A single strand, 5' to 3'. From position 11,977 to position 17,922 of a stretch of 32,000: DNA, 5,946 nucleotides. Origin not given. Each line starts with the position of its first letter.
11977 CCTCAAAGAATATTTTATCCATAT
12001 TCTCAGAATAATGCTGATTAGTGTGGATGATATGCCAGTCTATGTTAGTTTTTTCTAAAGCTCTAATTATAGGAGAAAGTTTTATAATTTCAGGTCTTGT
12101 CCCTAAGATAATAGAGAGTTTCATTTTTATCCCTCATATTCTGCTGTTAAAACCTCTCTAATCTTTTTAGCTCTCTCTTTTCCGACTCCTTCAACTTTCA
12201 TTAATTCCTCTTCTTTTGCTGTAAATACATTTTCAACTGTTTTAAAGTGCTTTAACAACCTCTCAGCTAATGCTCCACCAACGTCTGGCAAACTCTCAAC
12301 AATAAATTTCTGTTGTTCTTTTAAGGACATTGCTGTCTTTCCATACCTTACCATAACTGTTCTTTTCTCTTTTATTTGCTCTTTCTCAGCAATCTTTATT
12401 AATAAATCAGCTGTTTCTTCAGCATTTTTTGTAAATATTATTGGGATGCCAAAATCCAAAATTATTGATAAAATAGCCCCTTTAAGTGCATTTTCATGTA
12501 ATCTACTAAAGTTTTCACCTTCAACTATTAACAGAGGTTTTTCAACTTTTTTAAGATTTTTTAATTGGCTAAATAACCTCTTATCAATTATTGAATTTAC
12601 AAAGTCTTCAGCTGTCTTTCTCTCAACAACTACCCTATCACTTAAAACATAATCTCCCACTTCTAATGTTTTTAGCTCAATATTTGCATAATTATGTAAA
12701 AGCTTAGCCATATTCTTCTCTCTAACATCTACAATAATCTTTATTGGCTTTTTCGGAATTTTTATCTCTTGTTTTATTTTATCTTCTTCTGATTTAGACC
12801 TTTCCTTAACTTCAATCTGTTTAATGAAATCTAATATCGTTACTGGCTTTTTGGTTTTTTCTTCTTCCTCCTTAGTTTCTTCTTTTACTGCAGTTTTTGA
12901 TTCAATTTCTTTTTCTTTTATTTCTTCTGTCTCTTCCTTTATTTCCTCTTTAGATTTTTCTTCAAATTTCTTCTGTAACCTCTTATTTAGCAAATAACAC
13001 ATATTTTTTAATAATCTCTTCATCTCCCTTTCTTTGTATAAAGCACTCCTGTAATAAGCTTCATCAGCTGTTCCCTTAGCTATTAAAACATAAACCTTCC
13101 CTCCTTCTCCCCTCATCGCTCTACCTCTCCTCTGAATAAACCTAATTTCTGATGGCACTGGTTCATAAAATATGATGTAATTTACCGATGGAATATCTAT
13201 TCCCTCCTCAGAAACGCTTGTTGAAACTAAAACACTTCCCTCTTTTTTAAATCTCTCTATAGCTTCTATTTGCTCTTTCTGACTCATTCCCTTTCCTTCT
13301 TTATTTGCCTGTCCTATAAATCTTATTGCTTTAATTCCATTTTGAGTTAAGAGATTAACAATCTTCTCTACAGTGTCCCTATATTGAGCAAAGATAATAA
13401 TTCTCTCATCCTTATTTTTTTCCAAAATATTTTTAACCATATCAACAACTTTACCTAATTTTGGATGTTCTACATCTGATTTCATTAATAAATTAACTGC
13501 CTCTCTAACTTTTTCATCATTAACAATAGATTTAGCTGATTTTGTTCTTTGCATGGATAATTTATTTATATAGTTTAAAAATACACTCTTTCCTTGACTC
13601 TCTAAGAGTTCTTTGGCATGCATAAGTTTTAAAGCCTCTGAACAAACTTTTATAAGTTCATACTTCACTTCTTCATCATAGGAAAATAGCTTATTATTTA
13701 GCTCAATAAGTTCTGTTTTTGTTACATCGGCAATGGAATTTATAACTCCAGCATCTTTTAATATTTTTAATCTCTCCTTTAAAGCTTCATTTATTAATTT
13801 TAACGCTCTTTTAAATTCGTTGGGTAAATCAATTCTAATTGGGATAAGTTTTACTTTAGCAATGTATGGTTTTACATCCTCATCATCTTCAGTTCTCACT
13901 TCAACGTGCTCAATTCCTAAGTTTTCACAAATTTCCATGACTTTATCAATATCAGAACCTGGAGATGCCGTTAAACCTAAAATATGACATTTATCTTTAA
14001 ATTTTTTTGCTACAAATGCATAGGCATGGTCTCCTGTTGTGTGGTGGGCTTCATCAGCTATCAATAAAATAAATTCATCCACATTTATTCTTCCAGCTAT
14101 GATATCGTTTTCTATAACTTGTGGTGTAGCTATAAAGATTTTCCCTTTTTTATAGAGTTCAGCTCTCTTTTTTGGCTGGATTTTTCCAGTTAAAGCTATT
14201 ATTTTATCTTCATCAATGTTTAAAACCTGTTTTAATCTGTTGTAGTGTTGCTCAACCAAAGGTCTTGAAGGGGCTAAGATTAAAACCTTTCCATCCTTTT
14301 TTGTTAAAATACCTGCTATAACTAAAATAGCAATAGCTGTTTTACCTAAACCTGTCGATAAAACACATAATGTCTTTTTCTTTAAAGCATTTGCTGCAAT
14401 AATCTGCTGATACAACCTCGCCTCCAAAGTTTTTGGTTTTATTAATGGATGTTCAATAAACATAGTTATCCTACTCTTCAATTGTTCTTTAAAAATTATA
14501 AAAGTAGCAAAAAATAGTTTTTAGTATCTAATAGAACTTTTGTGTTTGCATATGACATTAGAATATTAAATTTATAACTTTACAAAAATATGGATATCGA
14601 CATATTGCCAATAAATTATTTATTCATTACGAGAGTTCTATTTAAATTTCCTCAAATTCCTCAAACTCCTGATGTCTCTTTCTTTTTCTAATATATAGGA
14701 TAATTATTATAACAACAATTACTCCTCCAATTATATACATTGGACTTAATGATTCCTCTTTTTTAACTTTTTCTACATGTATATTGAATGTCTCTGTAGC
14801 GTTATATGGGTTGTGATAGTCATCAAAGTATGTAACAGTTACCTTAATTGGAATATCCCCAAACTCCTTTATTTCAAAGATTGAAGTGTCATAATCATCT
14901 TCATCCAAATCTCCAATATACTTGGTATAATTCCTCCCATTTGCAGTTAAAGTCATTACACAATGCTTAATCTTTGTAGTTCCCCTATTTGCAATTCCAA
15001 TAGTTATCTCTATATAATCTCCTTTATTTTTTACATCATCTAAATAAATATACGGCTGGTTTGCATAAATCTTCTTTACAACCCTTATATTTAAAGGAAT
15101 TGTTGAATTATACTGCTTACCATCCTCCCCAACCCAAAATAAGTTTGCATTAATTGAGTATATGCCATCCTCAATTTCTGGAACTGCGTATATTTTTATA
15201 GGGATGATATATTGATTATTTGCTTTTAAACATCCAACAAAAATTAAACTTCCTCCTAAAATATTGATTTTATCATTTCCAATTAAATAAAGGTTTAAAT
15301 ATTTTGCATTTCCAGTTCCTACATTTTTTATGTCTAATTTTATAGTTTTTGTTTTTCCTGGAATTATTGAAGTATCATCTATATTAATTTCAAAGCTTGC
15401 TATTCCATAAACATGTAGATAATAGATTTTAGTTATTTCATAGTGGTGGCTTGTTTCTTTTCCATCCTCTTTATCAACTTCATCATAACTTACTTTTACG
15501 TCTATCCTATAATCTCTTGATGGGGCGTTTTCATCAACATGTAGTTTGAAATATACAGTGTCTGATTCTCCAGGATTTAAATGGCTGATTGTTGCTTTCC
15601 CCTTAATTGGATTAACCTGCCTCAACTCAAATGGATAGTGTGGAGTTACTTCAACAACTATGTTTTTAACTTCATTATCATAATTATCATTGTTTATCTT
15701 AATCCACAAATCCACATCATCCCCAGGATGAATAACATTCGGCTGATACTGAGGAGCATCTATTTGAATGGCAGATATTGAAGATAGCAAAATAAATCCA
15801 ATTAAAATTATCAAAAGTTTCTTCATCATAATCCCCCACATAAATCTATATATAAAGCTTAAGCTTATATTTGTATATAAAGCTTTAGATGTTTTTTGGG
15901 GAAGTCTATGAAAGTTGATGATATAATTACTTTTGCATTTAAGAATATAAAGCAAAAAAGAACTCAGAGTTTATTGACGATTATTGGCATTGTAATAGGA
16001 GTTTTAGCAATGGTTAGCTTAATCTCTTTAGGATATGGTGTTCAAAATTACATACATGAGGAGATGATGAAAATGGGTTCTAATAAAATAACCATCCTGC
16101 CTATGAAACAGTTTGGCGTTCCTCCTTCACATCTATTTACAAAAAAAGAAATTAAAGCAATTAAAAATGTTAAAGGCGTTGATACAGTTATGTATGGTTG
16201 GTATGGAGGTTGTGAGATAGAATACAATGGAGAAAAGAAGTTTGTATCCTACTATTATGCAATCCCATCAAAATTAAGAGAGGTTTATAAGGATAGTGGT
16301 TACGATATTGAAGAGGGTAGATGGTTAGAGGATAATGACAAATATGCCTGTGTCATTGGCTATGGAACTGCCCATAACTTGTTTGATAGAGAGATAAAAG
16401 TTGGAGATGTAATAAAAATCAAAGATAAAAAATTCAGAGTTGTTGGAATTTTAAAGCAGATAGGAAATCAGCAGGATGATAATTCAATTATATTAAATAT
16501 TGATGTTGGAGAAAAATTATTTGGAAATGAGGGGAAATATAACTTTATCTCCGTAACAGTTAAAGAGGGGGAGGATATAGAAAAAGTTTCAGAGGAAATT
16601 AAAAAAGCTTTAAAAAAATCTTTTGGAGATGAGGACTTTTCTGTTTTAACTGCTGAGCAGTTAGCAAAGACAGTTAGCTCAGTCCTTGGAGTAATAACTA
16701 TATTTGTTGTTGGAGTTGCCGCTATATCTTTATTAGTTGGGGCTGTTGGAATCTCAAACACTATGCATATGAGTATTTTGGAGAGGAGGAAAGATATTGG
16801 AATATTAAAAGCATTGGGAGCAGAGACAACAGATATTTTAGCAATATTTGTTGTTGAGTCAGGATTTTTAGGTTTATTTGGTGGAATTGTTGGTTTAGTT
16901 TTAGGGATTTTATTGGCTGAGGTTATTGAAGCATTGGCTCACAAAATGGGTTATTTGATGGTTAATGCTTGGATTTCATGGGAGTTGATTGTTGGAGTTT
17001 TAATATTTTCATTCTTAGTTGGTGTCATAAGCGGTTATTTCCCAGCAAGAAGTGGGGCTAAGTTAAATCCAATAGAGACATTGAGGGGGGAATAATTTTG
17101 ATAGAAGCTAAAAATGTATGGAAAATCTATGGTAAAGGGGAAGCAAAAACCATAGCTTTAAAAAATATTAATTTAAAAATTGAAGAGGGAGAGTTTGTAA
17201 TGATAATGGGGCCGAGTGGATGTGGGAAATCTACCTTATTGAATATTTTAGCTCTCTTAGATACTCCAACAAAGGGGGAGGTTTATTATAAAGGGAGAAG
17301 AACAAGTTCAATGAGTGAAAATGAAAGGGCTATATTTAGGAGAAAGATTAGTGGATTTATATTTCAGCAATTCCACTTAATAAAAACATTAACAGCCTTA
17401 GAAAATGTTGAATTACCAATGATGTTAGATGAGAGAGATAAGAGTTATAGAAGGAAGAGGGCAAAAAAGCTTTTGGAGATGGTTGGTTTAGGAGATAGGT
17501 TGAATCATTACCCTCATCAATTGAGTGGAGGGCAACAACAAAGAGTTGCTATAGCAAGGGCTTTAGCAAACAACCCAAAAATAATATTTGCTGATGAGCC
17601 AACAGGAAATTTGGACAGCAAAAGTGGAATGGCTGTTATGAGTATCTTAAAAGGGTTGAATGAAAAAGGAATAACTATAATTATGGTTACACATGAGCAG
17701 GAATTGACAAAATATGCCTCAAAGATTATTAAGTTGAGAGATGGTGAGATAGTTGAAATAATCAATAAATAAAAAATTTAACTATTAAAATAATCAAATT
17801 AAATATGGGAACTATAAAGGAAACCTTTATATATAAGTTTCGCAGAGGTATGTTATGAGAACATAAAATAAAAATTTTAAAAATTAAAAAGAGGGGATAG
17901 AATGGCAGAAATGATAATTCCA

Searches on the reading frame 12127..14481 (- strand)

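Call 84: search_protein_families(library=pfam, proteins=[window:12127-14481:-], max_evalue=0.00001)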
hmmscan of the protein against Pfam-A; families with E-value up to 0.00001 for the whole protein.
window:12127-14481:- (784 aa): 8 families
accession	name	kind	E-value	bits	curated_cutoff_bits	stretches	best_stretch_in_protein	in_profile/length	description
PF02732.21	ERCC4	-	2.2e-31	109.1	24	1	584-695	1-138/140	ERCC4 domain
PF00271.37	Helicase_C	-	1.7e-25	89.9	23.5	1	346-457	3-108/110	Helicase conserved C-terminal domain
PF04851.21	ResIII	-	6.8e-23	81.8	22.5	1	21-174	4-162/164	Type III restriction enzyme, res subunit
PF00270.35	DEAD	-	1.3e-22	80.7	26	1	24-180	3-166/167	DEAD/DEAH box helicase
PF21210.2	RNA_helicase_helical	-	4.5e-13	49.7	27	1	231-329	1-107/108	Putative ATP-dependent RNA helicase, helical bundle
PF12826.13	HHH_2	-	1.9e-10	41.2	27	1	730-780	7-57/64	Helix-hairpin-helix motif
PF14520.12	HHH_5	-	2.5e-10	41.1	27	1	729-776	5-53/57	Helix-hairpin-helix domain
PF00633.29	HHH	-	6.4e-09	35.7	24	1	749-776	2-29/30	Helix-hairpin-helix motif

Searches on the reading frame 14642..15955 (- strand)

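Call 84: search_protein_families(library=pfam, proteins=[window:14642-15955:-], max_evalue=0.00001)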
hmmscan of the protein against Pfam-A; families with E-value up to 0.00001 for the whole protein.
window:14642-15955:- (437 aa): 1 family
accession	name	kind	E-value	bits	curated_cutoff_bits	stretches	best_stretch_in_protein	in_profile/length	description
PF07705.17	CARDB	-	2.1e-08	34.8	22.7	0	192-231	10-49/101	CARDB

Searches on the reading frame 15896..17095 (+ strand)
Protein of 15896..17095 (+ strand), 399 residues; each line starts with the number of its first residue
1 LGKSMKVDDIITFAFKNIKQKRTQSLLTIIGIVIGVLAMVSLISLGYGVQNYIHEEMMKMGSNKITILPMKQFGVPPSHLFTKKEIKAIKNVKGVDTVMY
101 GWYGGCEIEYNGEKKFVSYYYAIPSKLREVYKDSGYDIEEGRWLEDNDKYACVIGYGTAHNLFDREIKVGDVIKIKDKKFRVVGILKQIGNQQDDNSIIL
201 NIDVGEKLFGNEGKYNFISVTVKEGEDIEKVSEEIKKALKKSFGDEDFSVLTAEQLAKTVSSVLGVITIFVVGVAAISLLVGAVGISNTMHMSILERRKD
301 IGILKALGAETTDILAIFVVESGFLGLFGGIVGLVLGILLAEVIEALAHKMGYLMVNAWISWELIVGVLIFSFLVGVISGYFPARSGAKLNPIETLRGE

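Call 84: search_protein_families(library=pfam, proteins=[window:15896-17095:+], max_evalue=0.00001)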
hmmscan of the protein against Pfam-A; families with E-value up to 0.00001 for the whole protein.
window:15896-17095:+ (399 aa): 2 families
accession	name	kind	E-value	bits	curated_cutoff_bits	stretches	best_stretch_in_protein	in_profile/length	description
PF12704.14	MacB_PCD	-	5.9e-33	115.3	27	1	25-237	1-206/207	MacB-like periplasmic core domain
PF02687.27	FtsX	-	3.3e-20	72.8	25.5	1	274-392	3-120/120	FtsX-like permease C-terminal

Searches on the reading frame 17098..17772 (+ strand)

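Call 84: search_protein_families(library=pfam, proteins=[window:17098-17772:+], max_evalue=0.00001)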
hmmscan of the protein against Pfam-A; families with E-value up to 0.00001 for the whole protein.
window:17098-17772:+ (224 aa): 3 families
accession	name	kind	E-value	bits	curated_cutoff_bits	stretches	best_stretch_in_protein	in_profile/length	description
PF00005.33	ABC_tran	-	4.3e-38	131.5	25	1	21-169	1-136/137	ABC transporter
PF02463.25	SMC_N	-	1.2e-08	35.1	40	1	19-214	13-212/220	RecF/RecN/SMC N terminal domain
PF13304.12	AAA_21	-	1.9e-07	31.9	27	0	33-55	1-26/304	AAA domain, putative AbiEii toxin, Type IV TA system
